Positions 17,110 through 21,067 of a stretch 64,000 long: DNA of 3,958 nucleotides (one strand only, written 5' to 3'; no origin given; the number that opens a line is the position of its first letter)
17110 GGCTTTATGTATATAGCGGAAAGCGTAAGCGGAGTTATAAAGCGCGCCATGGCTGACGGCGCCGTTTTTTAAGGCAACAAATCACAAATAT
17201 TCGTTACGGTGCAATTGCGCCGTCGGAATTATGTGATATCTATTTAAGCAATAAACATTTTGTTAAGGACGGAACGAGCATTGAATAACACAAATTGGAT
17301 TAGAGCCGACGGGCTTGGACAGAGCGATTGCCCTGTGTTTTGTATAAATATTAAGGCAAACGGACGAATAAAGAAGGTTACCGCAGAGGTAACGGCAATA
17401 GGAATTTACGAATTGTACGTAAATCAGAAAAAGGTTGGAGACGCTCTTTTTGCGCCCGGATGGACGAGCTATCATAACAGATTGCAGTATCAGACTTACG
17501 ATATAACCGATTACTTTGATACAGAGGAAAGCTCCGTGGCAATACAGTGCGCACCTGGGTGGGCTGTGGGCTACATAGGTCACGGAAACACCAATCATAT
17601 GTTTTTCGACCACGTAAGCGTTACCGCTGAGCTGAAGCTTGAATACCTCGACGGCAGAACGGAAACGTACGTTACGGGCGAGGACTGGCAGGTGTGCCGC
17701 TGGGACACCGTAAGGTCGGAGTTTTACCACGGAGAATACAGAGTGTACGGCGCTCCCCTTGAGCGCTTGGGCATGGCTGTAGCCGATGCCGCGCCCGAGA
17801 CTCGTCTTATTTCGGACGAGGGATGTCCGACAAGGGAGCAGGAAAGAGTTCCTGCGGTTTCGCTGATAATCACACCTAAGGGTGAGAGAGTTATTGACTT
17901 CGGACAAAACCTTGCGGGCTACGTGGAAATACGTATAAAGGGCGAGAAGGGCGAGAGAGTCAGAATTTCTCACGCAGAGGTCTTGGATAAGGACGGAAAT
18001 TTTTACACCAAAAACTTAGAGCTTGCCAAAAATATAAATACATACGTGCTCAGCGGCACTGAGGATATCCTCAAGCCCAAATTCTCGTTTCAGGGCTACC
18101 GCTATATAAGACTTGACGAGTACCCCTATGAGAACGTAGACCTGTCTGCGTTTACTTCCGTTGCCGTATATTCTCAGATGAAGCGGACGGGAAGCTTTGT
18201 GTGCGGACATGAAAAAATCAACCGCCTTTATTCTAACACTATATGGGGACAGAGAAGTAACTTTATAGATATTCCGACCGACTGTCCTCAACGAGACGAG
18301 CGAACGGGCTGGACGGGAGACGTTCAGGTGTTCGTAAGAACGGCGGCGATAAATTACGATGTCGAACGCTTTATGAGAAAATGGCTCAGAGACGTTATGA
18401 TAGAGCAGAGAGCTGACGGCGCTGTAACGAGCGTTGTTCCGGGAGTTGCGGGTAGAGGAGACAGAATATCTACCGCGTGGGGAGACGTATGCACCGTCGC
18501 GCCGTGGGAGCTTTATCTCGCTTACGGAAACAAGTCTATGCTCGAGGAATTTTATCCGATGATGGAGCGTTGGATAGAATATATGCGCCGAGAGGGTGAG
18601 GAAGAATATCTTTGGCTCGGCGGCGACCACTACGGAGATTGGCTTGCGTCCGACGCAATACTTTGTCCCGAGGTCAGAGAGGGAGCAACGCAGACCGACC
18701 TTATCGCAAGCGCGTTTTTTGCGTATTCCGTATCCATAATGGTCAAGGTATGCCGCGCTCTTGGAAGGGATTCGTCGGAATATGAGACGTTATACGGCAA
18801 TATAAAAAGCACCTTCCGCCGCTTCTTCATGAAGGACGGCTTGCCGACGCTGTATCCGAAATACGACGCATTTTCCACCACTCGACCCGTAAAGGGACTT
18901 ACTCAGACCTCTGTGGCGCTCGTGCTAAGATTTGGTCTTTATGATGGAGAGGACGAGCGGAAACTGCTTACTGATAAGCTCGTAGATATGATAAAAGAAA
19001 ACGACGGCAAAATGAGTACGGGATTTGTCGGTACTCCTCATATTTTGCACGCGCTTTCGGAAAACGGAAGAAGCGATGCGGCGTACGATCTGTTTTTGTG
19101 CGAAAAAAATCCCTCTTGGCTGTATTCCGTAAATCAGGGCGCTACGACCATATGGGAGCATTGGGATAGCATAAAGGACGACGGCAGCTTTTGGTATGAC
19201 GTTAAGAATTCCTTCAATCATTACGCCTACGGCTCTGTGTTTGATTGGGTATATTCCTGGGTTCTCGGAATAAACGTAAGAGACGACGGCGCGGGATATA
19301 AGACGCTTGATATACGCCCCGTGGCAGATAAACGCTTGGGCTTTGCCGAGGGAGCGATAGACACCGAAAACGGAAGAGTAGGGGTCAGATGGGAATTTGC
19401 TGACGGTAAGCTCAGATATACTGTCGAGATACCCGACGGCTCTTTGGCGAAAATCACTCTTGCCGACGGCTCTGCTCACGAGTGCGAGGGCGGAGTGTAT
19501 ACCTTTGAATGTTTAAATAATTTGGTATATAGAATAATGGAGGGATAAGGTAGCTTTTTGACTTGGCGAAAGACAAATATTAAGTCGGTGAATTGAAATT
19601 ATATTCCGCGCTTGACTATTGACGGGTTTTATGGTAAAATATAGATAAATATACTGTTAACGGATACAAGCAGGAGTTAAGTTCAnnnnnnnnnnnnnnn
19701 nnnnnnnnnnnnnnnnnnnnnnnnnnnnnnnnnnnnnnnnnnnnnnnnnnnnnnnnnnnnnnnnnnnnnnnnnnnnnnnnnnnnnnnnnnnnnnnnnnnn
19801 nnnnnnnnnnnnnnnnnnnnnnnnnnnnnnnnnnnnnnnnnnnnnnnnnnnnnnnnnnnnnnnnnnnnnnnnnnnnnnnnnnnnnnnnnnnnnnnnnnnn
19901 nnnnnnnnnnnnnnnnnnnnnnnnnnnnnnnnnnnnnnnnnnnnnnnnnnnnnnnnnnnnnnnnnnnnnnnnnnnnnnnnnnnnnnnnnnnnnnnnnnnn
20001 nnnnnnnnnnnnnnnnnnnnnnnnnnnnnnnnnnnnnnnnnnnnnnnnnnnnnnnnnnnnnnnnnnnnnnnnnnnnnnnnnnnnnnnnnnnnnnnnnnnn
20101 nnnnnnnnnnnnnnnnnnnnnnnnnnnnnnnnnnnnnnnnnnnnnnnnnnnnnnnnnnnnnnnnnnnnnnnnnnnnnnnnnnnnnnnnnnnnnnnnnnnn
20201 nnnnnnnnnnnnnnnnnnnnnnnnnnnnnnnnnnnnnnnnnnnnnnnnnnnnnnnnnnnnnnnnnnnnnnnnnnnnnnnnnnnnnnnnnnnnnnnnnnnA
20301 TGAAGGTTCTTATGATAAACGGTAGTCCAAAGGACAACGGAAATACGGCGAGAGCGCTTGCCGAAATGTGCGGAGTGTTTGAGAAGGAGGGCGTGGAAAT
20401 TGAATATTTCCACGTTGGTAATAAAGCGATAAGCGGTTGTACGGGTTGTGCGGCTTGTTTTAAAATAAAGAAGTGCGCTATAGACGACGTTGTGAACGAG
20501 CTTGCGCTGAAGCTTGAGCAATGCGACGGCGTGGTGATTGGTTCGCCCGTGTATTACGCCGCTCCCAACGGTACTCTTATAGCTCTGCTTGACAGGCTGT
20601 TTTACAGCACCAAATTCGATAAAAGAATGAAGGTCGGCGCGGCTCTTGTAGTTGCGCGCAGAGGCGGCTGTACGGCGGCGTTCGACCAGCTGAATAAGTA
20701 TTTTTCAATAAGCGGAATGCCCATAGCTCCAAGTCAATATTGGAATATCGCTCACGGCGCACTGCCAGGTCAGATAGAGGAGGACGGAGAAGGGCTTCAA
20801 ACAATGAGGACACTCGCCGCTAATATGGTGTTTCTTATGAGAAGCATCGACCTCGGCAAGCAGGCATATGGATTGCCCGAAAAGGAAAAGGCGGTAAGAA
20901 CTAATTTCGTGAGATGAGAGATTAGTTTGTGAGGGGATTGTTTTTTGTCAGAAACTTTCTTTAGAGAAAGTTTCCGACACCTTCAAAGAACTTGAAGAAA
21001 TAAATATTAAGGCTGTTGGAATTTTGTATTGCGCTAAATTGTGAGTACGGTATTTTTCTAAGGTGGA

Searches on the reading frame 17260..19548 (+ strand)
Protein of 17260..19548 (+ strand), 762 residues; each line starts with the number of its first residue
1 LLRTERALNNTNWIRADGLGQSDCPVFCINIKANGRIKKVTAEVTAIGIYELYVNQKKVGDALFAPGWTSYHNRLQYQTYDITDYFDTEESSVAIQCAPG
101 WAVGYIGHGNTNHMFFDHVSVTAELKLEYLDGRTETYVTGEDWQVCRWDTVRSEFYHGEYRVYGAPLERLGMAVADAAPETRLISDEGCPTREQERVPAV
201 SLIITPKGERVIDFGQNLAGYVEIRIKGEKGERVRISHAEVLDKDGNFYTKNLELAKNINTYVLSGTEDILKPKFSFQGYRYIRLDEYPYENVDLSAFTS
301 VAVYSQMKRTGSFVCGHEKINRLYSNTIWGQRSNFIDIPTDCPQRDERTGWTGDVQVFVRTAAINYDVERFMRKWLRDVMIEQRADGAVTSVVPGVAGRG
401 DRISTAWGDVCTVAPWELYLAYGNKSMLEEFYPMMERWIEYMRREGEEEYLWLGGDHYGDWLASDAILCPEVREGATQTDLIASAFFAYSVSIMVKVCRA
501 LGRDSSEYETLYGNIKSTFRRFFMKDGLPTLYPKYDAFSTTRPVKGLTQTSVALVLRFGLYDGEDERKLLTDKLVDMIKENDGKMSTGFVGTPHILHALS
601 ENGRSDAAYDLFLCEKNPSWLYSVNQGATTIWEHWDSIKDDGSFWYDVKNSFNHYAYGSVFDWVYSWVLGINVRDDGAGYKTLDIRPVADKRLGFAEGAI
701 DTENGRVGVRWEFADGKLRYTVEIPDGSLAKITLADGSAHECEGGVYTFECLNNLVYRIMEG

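Call 9: search_protein_families(library=pfam, proteins=[window:17260-19548:+], max_evalue=0.01)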
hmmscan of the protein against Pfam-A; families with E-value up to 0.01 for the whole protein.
window:17260-19548:+ (762 aa): 4 families
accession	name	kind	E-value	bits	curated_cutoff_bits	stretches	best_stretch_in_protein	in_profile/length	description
PF17389.8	Bac_rhamnosid6H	-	1.1e-106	357.5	24.5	1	308-667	1-338/339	Bacterial alpha-L-rhamnosidase 6 hairpin glycosidase domain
PF08531.16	Bac_rhamnosid_N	-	3.2e-31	108.9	25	1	36-159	2-126/172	Alpha-L-rhamnosidase N-terminal domain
PF05592.18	Bac_rhamnosid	-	9.7e-27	93.3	22.2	1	205-303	3-101/102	Bacterial alpha-L-rhamnosidase concanavalin-like domain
PF17390.7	Bac_rhamnosid_C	-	1.4e-15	57.3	22.1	1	673-741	2-70/78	Bacterial alpha-L-rhamnosidase C-terminal domain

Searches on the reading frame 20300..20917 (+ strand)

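Call 9: search_protein_families(library=pfam, proteins=[window:20300-20917:+], max_evalue=0.01)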
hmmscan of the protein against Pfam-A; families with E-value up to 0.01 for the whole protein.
window:20300-20917:+ (205 aa): 2 families
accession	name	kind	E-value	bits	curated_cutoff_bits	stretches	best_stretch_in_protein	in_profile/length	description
PF03358.20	FMN_red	-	7.8e-28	97.4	24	1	1-153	1-150/152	NADPH-dependent FMN reductase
PF02525.22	Flavodoxin_2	-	1.9e-07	31.4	27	1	1-129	1-142/198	Flavodoxin-like fold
